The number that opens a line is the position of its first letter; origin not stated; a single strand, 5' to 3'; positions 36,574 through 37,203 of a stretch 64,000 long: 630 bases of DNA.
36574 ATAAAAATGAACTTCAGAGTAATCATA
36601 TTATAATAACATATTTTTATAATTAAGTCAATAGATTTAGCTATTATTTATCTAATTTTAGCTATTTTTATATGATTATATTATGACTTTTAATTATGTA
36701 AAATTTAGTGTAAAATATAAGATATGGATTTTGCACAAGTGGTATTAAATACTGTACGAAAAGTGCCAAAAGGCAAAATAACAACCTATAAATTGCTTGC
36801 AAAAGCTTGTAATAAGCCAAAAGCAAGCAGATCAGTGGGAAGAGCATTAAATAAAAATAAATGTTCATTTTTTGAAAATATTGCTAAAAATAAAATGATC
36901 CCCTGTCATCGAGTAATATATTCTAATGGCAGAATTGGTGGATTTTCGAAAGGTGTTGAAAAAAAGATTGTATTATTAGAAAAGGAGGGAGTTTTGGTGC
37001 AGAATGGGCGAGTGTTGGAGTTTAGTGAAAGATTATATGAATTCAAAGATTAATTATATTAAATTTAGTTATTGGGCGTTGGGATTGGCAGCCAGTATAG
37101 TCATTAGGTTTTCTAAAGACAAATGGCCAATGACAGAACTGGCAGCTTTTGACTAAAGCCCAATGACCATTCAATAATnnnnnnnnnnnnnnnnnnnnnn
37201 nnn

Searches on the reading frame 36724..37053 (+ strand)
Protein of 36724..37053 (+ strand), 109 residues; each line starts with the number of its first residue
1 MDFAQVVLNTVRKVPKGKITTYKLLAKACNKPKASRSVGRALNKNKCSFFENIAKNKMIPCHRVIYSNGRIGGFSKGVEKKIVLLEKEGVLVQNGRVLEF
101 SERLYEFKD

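Call 102: search_protein_families(library=pfam, proteins=[window:36724-37053:+], max_evalue=0.01)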
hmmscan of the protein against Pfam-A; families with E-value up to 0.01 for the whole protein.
window:36724-37053:+ (109 aa): 1 family
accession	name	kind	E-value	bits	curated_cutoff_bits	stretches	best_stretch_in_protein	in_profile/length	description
PF01035.26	DNA_binding_1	-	4.4e-26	91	27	1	2-90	1-81/81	6-O-methylguanine DNA methyltransferase, DNA binding domain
